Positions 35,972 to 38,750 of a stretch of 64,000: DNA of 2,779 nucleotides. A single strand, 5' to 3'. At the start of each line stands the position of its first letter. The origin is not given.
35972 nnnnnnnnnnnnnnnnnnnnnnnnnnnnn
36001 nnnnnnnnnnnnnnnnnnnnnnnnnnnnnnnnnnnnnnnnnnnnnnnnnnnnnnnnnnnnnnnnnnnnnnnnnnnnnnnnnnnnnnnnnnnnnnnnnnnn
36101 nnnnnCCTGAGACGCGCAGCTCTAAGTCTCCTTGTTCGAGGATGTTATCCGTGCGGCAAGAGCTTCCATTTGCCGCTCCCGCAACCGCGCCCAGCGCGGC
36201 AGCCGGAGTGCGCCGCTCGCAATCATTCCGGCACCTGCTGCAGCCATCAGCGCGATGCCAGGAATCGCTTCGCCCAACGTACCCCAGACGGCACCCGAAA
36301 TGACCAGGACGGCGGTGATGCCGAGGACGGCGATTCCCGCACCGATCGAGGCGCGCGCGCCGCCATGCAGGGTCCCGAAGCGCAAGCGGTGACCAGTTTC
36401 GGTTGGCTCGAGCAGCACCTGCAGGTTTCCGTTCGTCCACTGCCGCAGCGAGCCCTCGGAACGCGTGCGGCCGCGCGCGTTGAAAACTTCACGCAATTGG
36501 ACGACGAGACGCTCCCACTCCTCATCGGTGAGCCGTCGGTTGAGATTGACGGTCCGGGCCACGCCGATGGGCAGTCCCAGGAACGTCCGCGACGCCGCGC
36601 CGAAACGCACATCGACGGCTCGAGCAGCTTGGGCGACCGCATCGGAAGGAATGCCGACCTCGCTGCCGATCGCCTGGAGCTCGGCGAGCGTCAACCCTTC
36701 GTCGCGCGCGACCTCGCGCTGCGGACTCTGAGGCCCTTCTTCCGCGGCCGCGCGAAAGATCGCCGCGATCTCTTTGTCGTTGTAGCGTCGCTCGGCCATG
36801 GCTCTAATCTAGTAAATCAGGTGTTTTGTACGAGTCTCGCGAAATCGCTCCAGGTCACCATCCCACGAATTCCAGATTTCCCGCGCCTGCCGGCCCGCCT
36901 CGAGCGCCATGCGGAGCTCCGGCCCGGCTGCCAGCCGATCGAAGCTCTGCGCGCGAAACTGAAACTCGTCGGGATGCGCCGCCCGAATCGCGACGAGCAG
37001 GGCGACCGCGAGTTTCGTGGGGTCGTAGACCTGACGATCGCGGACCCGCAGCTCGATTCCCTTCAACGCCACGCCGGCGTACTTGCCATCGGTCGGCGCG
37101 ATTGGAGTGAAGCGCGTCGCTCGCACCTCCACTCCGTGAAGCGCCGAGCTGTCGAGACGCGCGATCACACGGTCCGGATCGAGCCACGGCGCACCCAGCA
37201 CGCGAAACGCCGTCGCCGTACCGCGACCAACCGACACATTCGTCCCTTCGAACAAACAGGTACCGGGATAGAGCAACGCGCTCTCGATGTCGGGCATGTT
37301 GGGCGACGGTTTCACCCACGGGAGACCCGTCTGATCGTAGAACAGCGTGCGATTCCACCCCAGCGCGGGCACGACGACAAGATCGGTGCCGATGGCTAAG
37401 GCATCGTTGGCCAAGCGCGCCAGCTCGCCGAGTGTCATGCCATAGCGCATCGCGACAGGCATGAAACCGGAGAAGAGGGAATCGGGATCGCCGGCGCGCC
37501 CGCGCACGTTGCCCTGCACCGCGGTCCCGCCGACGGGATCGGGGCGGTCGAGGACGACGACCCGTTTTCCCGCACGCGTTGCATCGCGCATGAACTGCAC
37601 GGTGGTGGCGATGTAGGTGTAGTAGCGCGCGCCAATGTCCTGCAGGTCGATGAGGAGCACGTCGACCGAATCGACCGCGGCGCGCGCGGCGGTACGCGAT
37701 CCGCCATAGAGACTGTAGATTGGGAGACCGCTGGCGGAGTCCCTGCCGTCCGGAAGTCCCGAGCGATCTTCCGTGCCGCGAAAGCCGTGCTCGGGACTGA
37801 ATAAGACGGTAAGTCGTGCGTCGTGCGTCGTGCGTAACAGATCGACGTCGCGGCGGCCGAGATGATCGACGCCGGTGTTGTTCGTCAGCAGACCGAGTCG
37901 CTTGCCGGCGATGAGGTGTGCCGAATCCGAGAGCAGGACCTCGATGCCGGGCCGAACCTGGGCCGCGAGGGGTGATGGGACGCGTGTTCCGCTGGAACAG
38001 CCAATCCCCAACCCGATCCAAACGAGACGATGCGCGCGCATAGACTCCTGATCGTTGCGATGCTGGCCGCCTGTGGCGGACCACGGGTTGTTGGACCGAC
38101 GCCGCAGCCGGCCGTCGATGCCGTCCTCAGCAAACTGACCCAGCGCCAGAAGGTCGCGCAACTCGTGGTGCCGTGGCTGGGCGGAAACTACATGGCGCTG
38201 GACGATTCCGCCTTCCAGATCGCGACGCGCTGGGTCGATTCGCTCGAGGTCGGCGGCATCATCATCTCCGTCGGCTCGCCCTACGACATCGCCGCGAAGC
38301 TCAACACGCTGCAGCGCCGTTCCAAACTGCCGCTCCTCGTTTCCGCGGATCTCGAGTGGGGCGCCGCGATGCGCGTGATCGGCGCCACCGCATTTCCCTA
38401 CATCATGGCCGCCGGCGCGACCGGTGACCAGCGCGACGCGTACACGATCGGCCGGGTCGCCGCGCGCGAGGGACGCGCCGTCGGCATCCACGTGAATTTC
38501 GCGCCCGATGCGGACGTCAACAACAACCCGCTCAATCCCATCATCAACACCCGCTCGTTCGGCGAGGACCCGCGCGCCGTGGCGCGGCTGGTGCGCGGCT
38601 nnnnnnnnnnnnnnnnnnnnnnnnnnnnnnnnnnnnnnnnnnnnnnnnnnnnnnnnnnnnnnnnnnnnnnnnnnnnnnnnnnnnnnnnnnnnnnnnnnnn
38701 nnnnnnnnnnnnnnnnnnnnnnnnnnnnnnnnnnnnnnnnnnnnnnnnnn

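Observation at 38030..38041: Two divergent lipoprotein genes of one pathway start inside a shared 12-bp palindrome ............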

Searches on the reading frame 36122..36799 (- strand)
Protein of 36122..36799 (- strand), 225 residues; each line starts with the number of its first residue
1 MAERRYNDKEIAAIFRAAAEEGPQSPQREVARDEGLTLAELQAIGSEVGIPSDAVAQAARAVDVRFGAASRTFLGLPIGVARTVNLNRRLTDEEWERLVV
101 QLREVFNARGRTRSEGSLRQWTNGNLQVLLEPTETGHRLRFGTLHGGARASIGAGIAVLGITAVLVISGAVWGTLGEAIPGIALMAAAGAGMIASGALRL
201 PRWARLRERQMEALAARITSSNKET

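Call 3: search_protein_families(library=pfam, proteins=[window:36122-36799:-])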
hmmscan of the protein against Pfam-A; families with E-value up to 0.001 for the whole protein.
window:36122-36799:- (225 aa): 0 families

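Call 43: search_protein_families(library=ncbifam, proteins=[window:36122-36799:-], max_evalue=0.00001)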
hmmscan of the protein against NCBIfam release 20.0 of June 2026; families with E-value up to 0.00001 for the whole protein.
window:36122-36799:- (225 aa): 0 families

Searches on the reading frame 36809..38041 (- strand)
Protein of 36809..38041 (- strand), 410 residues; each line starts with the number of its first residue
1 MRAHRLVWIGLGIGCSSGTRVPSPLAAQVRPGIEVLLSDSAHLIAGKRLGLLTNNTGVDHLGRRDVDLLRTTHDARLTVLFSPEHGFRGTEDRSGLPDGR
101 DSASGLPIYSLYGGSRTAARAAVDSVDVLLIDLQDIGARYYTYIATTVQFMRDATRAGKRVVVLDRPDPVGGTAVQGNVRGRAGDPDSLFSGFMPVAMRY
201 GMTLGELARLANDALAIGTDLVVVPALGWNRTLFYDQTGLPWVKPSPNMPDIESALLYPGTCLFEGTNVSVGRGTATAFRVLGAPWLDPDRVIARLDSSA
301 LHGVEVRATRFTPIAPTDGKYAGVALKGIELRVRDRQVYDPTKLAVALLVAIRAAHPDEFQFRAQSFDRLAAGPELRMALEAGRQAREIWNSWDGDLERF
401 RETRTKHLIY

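Call 3: search_protein_families(library=pfam, proteins=[window:36809-38041:-])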
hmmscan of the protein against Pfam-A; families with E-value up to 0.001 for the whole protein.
window:36809-38041:- (410 aa): 2 families
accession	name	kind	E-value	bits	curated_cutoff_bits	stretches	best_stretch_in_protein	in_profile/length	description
PF07075.17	NamZ_N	-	7.7e-66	221.8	26.9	1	50-252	2-202/203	Exo-beta-N-acetylmuramidase NamZ, N-terminal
PF20732.2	NamZ_C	-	2.9e-47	161.7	25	1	256-410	1-152/152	Exo-beta-N-acetylmuramidase NamZ, C-terminal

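Call 5: find_related_loci(query=window:36809-38041:-, collection=genome_contigs, flank=4000)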
Query window:36809-38041:- (410 aa) in genome_contigs; peptide patterns used: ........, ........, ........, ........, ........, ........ (x = any residue, [..] = any of these).
580 stretches matched a pattern; 481 encode a relative of the query (tblastn E <= 1e-3); the best 80 are kept; 80 distinct loci.
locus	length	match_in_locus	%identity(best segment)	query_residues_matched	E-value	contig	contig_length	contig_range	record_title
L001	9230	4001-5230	88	1-410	0e+0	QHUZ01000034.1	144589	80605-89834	MAG: Gemmatimonadetes bacterium isolate AG16 14_0903_16_40cm_scaffold_338_curated, whole genome shotgun sequence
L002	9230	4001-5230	86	1-410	0e+0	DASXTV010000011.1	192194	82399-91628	MAG TPA_asm: Gemmatimonadales bacterium isolate SMAG_U4701 k141_2578244, whole genome shotgun sequence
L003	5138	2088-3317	82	1-410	0e+0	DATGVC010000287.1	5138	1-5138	MAG TPA_asm: Gemmatimonadales bacterium isolate SMAG_U10546 k141_478757, whole genome shotgun sequence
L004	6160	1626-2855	81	1-410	0e+0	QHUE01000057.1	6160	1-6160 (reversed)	MAG: Gemmatimonadetes bacterium isolate AG35 14_0903_16_40cm_scaffold_13920_curated, whole genome shotgun sequence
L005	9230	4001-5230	81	1-410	0e+0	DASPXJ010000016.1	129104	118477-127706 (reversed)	MAG TPA_asm: Gemmatimonadales bacterium isolate SMAG_U11564 k141_301114, whole genome shotgun sequence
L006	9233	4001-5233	81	1-410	0e+0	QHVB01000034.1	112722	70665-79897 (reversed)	MAG: Gemmatimonadetes bacterium isolate AG14 14_0929_12_30cm_scaffold_97_curated, whole genome shotgun sequence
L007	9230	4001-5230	80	1-410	0e+0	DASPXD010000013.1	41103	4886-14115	MAG TPA_asm: Gemmatimonadales bacterium isolate SMAG_U11558 k141_1375554, whole genome shotgun sequence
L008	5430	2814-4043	78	1-410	0e+0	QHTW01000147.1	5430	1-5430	MAG: Gemmatimonadetes bacterium isolate AG42 14_1009_13_20cm_scaffold_13363_curated, whole genome shotgun sequence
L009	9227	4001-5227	78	1-409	0e+0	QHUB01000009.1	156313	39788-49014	MAG: Gemmatimonadetes bacterium isolate AG38 14_0903_02_30cm_scaffold_39_curated, whole genome shotgun sequence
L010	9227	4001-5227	78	1-409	0e+0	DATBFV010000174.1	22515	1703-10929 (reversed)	MAG TPA_asm: Gemmatimonadales bacterium isolate SMAG_U3820 k141_2537086, whole genome shotgun sequence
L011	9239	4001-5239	75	1-410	0e+0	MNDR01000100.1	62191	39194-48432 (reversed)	MAG: Gemmatimonadetes bacterium 13_2_20CM_2_65_7 13_2_20cm_2_scaffold_1004, whole genome shotgun sequence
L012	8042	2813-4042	75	1-410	0e+0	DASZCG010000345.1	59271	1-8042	MAG TPA_asm: Gemmatimonadales bacterium isolate SMAG_U6436 k141_207586, whole genome shotgun sequence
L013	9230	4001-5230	77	1-410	0e+0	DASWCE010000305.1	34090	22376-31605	MAG TPA_asm: Gemmatimonadales bacterium isolate SMAG_U2701 k141_1446156, whole genome shotgun sequence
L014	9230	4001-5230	75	1-410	0e+0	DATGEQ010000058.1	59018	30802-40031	MAG TPA_asm: Gemmatimonadales bacterium isolate SMAG_U9706 k141_394208, whole genome shotgun sequence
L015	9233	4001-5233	75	1-409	0e+0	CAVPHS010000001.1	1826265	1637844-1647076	MAG: uncultured Gemmatimonadales bacterium isolate MFD10007.bin.1.48 genome assembly, contig: contig_1, whole genome sho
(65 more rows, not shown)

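Call 6: find_homologous_proteins(query=window:36809-38041:-)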
Query window:36809-38041:- (410 aa): 7833 proteins with E <= 0.001 among 8000 candidates; the best 120 are listed.
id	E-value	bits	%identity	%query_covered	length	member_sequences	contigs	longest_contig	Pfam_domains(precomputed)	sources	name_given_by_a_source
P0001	5.2e-272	920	100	100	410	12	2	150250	PF07075.18,PF20732.3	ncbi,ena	ncbi:MAG TPA: DUF1343 domain-containing protein [Gemmatimonadales bacterium]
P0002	6.4e-264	893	98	100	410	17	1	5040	PF07075.18,PF20732.3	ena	-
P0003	1.0e-251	853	94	100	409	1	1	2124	PF07075.18,PF20732.3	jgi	-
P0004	1.8e-248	842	91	100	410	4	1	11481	PF07075.18,PF20732.3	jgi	-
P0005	2.4e-245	832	90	100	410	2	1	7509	PF07075.18,PF20732.3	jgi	-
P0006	3.4e-243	825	90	100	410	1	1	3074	PF07075.18,PF20732.3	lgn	-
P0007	4.6e-243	825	90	100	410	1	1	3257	PF07075.18,PF20732.3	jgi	-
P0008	6.5e-242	821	89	100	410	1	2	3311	PF07075.18,PF20732.3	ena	-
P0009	1.1e-241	820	89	100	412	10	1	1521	PF07075.18,PF20732.3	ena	-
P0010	1.5e-241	820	90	100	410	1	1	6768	PF07075.18,PF20732.3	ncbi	-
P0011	1.2e-240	817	88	100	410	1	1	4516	PF07075.18,PF20732.3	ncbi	-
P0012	2.3e-240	816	88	100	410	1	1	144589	PF07075.18,PF20732.3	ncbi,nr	ncbi:MAG: DUF1343 domain-containing protein [Gemmatimonadetes bacterium]|nr:MAG: DUF1343 domain-cont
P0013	3.9e-239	812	88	100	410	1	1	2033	PF07075.18,PF20732.3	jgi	jgi:uncharacterized protein YbbC (DUF1343 family)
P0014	4.7e-239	811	88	100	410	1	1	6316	PF07075.18,PF20732.3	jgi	-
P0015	5.4e-239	811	87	100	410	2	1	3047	PF07075.18,PF20732.3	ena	-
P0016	1.5e-237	806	87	100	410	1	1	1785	PF07075.18,PF20732.3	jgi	jgi:uncharacterized protein YbbC (DUF1343 family)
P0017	1.9e-237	806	87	100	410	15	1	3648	PF07075.18,PF20732.3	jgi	-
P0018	2.8e-237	806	87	100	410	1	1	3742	PF07075.18,PF20732.3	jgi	-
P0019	2.9e-237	805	88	100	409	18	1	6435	PF07075.18,PF20732.3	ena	-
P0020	3.1e-236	802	87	100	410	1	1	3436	PF07075.18,PF20732.3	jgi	jgi:uncharacterized protein YbbC (DUF1343 family)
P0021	4.8e-236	801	87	100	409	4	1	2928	PF07075.18,PF20732.3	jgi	jgi:uncharacterized protein YbbC (DUF1343 family)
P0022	5.3e-236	801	86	100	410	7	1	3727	PF07075.18,PF20732.3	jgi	jgi:uncharacterized protein YbbC (DUF1343 family)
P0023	1.9e-235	799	86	100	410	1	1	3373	PF07075.18,PF20732.3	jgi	jgi:uncharacterized protein YbbC (DUF1343 family)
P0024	5.2e-234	795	85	100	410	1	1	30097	PF07075.18,PF20732.3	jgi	jgi:uncharacterized protein YbbC (DUF1343 family)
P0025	1.4e-233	793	85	100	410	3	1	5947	PF07075.18,PF20732.3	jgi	jgi:uncharacterized protein YbbC (DUF1343 family)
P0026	2.3e-233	793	86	100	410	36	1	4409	PF07075.18,PF20732.3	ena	-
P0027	3.5e-233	792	88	98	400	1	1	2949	PF07075.18,PF20732.3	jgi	-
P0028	5.6e-233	791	85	100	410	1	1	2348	PF07075.18,PF20732.3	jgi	jgi:uncharacterized protein YbbC (DUF1343 family)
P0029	1.0e-232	790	91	94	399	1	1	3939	PF07075.18,PF20732.3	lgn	-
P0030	1.3e-232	790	86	100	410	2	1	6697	PF07075.18,PF20732.3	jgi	jgi:uncharacterized protein YbbC (DUF1343 family)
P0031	2.1e-232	789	85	100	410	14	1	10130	PF07075.18,PF20732.3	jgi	-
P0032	3.1e-232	789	85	100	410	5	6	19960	PF07075.18,PF20732.3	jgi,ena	-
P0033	5.6e-232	788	86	100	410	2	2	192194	PF07075.18,PF20732.3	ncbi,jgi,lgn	ncbi:MAG TPA: DUF1343 domain-containing protein [Gemmatimonadales bacterium]|jgi:uncharacterized pro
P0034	1.4e-231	787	84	100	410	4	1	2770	PF07075.18,PF20732.3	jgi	jgi:uncharacterized protein YbbC (DUF1343 family)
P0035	6.4e-230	781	87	98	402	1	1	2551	PF07075.18,PF20732.3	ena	-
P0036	2.2e-229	779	83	100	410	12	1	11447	PF07075.18,PF20732.3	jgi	jgi:uncharacterized protein YbbC (DUF1343 family)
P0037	9.4e-229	777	83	100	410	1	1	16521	PF07075.18,PF20732.3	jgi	-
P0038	3.1e-228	776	83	100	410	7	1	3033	PF07075.18,PF20732.3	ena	-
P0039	4.9e-228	775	83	100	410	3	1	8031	PF07075.18,PF20732.3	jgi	-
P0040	8.5e-228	774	82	100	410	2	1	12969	PF07075.18,PF20732.3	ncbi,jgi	-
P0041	4.2e-226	769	82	100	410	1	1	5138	PF07075.18,PF20732.3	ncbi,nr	ncbi:MAG TPA: DUF1343 domain-containing protein [Gemmatimonadales bacterium]|nr:DUF1343 domain-conta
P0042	7.9e-226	768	82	100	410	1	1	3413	PF07075.18,PF20732.3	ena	-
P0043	8.0e-226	768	82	100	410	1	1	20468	PF07075.18,PF20732.3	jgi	jgi:uncharacterized protein YbbC (DUF1343 family)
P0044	1.0e-224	764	81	100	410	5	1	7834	PF07075.18,PF20732.3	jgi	jgi:uncharacterized protein YbbC (DUF1343 family)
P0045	1.4e-224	764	91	92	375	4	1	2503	PF07075.18,PF20732.3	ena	-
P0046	9.9e-223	758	82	100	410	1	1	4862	PF07075.18,PF20732.3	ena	-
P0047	4.3e-222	755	90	91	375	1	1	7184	PF07075.18,PF20732.3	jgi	jgi:uncharacterized protein YbbC (DUF1343 family)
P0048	8.2e-222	755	81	100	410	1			PF07075.18,PF20732.3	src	-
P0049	1.7e-221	754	89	91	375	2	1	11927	PF07075.18,PF20732.3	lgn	-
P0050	7.4e-221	751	81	100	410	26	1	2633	PF07075.18,PF20732.3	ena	-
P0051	1.8e-220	750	82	100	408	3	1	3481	PF07075.18,PF20732.3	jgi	-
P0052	2.5e-220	750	89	91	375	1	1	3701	PF07075.18,PF20732.3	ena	-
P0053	1.1e-219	747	81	100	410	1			PF07075.18,PF20732.3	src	-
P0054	2.1e-219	747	81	100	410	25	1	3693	PF07075.18,PF20732.3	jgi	-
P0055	4.1e-219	746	81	100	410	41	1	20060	PF07075.18,PF20732.3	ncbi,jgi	-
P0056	4.4e-219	746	86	93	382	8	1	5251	PF07075.18,PF20732.3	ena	-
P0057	6.5e-219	745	88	91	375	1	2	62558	PF07075.18,PF20732.3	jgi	-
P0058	8.7e-219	745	88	91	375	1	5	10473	PF07075.18,PF20732.3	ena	-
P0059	9.4e-219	744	88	91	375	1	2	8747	PF07075.18,PF20732.3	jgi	-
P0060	1.2e-218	744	88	91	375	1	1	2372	PF07075.18,PF20732.3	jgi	-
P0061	1.3e-218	744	88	91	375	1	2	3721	PF07075.18,PF20732.3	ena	-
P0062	4.1e-218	742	88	91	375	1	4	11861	PF07075.18,PF20732.3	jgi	-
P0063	5.6e-218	742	88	91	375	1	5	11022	PF07075.18,PF20732.3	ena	-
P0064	8.0e-218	741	88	91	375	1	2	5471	PF07075.18,PF20732.3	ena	-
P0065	1.2e-217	741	88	91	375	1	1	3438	PF07075.18,PF20732.3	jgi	-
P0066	1.7e-217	740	87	91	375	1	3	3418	PF07075.18,PF20732.3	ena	-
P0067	2.9e-217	740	88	91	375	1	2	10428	PF07075.18,PF20732.3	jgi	-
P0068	2.4e-216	737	89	90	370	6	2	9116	PF07075.18,PF20732.3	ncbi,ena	-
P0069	8.4e-215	731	82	97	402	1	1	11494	PF07075.18,PF20732.3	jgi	-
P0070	3.1e-214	730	80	100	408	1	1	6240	PF07075.18,PF20732.3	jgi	jgi:uncharacterized protein YbbC (DUF1343 family)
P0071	1.2e-213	728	79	100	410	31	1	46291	PF07075.18,PF20732.3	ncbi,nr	ncbi:MAG TPA: DUF1343 domain-containing protein [Gemmatimonadales bacterium]|nr:DUF1343 domain-conta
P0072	1.3e-213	728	79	100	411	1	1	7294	PF07075.18,PF20732.3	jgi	-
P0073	1.6e-212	724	79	100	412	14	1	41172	PF07075.18,PF20732.3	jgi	-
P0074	2.0e-212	724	78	100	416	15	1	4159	PF07075.18,PF20732.3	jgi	jgi:uncharacterized protein YbbC (DUF1343 family)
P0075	2.3e-212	723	78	100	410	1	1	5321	PF07075.18,PF20732.3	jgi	jgi:uncharacterized protein YbbC (DUF1343 family)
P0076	7.2e-212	722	78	100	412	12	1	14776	PF07075.18,PF20732.3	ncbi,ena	-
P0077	6.9e-211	719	77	100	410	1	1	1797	PF07075.18,PF20732.3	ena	-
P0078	1.2e-210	718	78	100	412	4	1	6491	PF07075.18,PF20732.3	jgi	jgi:uncharacterized protein YbbC (DUF1343 family)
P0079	1.9e-210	717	77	100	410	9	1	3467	PF07075.18,PF20732.3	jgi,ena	-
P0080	3.9e-210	716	79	98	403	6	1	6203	PF07075.18,PF20732.3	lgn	-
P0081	4.5e-210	716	79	100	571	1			PF07075.18,PF20732.3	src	-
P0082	7.2e-209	712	77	100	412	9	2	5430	PF07075.18,PF20732.3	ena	-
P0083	1.9e-208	711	76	100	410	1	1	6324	PF07075.18,PF20732.3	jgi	jgi:uncharacterized protein YbbC (DUF1343 family)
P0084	8.5e-207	705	76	100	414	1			PF07075.18,PF20732.3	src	-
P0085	9.5e-207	705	75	100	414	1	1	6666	PF07075.18,PF20732.3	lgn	-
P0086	1.0e-206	705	77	100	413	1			PF07075.18,PF20732.3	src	-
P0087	1.2e-206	705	77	97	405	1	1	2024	PF07075.18,PF20732.3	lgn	-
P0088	3.7e-206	703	80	95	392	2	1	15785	PF07075.18,PF20732.3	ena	-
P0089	4.6e-206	703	74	100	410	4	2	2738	PF07075.18,PF20732.3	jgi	jgi:uncharacterized protein YbbC (DUF1343 family)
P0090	1.0e-205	702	77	100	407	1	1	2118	PF07075.18,PF20732.3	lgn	-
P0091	1.5e-205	701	75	100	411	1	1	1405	PF07075.18,PF20732.3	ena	-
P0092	2.1e-205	700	75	100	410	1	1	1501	PF07075.18,PF20732.3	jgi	jgi:uncharacterized protein YbbC (DUF1343 family)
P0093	2.5e-205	700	77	100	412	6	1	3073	PF07075.18,PF20732.3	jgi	-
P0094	3.9e-205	700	74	100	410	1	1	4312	PF07075.18,PF20732.3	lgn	-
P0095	1.1e-204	698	75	100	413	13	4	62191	PF07075.18,PF20732.3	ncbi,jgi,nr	ncbi:MAG: hypothetical protein AUG74_22900 [Bacteroidetes bacterium 13_1_20CM_4_60_6]|nr:MAG: hypoth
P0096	1.6e-204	698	76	98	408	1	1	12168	PF07075.18,PF20732.3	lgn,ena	-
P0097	1.6e-204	698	76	100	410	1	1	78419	PF07075.18,PF20732.3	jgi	jgi:uncharacterized protein YbbC (DUF1343 family)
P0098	5.3e-204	696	74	100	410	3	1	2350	PF07075.18,PF20732.3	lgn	-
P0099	2.2e-203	694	76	100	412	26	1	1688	PF07075.18,PF20732.3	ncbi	-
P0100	6.9e-203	692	79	95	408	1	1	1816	PF07075.18,PF20732.3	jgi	-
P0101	8.0e-203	692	75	100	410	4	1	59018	PF07075.18,PF20732.3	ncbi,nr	ncbi:MAG TPA: DUF1343 domain-containing protein [Gemmatimonadales bacterium]|nr:DUF1343 domain-conta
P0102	1.0e-202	692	79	94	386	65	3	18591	PF07075.18,PF20732.3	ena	-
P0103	1.7e-202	691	75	100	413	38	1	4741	PF07075.18,PF20732.3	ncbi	-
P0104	3.8e-202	690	79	93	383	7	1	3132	PF07075.18,PF20732.3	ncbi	-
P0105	1.0e-201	688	76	100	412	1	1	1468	PF07075.18,PF20732.3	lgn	-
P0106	1.1e-201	688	75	100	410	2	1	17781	PF07075.18,PF20732.3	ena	-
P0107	2.8e-201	687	75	100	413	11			PF07075.18,PF20732.3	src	-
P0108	3.2e-201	687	76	100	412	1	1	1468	PF07075.18,PF20732.3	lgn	-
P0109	1.4e-200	685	72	100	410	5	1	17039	PF07075.18,PF20732.3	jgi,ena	-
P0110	1.9e-200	684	76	100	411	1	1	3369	PF07075.18,PF20732.3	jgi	jgi:uncharacterized protein YbbC (DUF1343 family)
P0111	2.1e-200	684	75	100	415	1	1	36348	PF07075.18,PF20732.3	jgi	jgi:uncharacterized protein YbbC (DUF1343 family)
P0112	7.7e-200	682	75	97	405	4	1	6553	PF07075.18,PF20732.3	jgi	-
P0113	7.9e-199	679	74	99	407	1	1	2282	PF07075.18,PF20732.3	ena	-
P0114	2.1e-198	677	74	100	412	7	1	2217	PF07075.18,PF20732.3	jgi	jgi:uncharacterized protein YbbC (DUF1343 family)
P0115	2.1e-198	677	82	90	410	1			PF07075.18,PF20732.3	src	-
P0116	4.8e-198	676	73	100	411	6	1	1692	PF07075.18,PF20732.3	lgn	-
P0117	5.6e-198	676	78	95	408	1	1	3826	PF07075.18,PF20732.3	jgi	-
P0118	1.6e-197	675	76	95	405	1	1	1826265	PF07075.18,PF20732.3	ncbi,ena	-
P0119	1.6e-197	675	74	100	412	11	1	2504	PF07075.18,PF20732.3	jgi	-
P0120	2.5e-197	674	94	70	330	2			PF07075.18,PF20732.3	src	-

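Call 32: find_encoding_contigs(protein=P0001, flank=3000, max_places=3)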
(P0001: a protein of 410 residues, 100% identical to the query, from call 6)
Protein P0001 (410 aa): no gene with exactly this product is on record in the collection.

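Call 43: search_protein_families(library=ncbifam, proteins=[window:36809-38041:-], max_evalue=0.00001)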
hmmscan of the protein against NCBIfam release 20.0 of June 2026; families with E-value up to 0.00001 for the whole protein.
window:36809-38041:- (410 aa): 0 families

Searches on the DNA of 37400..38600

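Call 50: search_rna_families(source=window, start=37400, end=38600, threshold=evalue, max_evalue=1)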
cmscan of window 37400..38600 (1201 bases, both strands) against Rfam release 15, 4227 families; matches with E-value up to 1: 1.
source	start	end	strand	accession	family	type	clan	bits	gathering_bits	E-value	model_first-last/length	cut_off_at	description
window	38218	38269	-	RF01274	sR45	Gene; snRNA; snoRNA; CD-box;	-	18.3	40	0.32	1-55/55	no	Small nucleolar RNA sR45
